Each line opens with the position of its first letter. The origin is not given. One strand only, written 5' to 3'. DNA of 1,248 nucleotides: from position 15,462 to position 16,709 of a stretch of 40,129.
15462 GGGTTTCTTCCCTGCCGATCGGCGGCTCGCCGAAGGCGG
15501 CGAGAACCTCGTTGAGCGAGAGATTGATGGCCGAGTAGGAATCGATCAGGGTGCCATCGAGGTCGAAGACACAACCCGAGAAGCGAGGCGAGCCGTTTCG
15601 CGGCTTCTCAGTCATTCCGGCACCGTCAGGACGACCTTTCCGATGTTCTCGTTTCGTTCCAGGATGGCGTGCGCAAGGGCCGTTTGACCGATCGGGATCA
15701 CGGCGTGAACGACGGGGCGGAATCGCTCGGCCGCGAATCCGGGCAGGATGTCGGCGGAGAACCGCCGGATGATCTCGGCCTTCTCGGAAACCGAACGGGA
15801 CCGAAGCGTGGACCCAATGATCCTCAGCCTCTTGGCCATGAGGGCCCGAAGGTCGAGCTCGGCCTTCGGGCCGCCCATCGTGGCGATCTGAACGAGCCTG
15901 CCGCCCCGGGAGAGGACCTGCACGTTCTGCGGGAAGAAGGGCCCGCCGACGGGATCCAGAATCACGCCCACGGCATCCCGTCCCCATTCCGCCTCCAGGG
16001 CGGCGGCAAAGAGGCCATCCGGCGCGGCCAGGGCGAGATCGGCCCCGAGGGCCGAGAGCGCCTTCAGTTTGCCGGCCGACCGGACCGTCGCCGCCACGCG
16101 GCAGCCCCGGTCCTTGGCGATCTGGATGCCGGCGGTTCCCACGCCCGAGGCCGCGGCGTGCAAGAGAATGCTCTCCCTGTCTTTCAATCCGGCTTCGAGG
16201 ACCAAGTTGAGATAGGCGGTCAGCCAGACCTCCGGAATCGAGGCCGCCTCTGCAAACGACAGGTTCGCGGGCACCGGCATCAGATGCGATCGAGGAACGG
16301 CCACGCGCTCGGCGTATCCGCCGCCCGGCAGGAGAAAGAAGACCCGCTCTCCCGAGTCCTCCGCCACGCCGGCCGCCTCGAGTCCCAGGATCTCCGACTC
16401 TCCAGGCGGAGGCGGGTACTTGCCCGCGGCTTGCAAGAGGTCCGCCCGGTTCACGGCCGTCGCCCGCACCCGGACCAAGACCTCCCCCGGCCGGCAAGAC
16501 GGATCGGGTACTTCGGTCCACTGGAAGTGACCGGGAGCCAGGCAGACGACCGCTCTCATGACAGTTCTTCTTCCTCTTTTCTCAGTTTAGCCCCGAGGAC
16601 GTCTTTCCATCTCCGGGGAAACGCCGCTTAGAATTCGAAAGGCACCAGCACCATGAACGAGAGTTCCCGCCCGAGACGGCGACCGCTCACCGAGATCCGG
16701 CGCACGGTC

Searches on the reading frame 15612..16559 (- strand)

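Call 3: search_protein_families(library=pfam, proteins=[window:15612-16559:-], max_evalue=0.1)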
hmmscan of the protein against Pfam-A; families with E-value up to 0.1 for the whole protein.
window:15612-16559:- (315 aa): 3 families
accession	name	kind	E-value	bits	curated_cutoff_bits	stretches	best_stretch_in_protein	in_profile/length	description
PF00107.32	ADH_zinc_N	-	1.1e-22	80.8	31.8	1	139-259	1-119/129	Zinc-binding dehydrogenase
PF13602.12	ADH_zinc_N_2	-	4.8e-14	53.9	27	1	171-311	1-134/134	Zinc-binding dehydrogenase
PF08240.17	ADH_N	-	4.8e-10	40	23.5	1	24-97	2-103/104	Alcohol dehydrogenase GroES-like domain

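Call 4: search_protein_families(library=ncbifam, proteins=[window:15612-16559:-], max_evalue=0.1)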
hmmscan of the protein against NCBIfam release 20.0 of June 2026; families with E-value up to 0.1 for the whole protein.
window:15612-16559:- (315 aa): 31 families (the best 25 are shown)
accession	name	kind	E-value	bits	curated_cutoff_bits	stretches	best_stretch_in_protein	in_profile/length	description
TIGR02824.1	quinone_pig3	subfamily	9.6e-104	346.9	296.8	1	9-313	12-325/325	putative NAD(P)H quinone oxidoreductase, PIG3 family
NF041172.1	AcrlCoa_red_Thmprot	equivalog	4.9e-28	98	500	2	80-312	116-333/334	acryloyl-CoA reductase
NF010344.0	PRK13771.1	subfamily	2.9e-26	92.2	349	2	80-312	116-332/334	putative alcohol dehydrogenase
TIGR01751.1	crot-CoA-red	equivalog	3e-24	85.5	378.55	2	79-177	139-239/398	crotonyl-CoA carboxylase/reductase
NF041183.1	Pks2_ls1_myc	equivalog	2.3e-19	67.8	2400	1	23-314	1431-1730/2086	sulfolipid-1 biosynthesis phthioceranic/hydroxyphthioceranic acid synthase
NF008024.0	PRK10754.1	subfamily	5.4e-19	68.4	348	1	12-243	16-256/327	NADPH:quinone reductase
TIGR02823.1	oxido_YhdH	subfamily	2.1e-16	59.7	297.25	1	79-311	94-322/324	acrylyl-CoA reductase family protein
TIGR02817.1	adh_fam_1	subfamily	3.4e-15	56.3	284.05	1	16-311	21-333/336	zinc-binding alcohol dehydrogenase family protein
NF006940.0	PRK09422.1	equivalog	3.4e-10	39.4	344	1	80-256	115-289/338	alcohol dehydrogenase AdhP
TIGR02825.1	B4_12hDH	equivalog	6.6e-10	38.9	579.85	1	111-222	124-235/327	leukotriene B4 12-hydroxydehydrogenase/15-oxo-prostaglandin 13-reductase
NF051456.1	acrylyl_AcuI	equivalog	7.5e-09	34.8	440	1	80-174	96-193/325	acrylyl-CoA reductase (NADPH)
NF058644.1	CurcmRedCuraProt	equivalog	4.3e-08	32.6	440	1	113-311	127-331/336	NADPH-dependent curcumin/dihydrocurcumin reductase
NF003808.0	PRK05396.1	equivalog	1.2e-07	30.9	380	1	80-253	119-289/341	L-threonine 3-dehydrogenase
TIGR03201.1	dearomat_had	equivalog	3.7e-07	29.6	338.65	1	79-249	113-294/349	6-hydroxycyclohex-1-ene-1-carbonyl-CoA dehydrogenase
NF047908.1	AldhRedAhr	equivalog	4.5e-07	29.1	470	1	80-257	120-290/335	NADPH-dependent aldehyde reductase Ahr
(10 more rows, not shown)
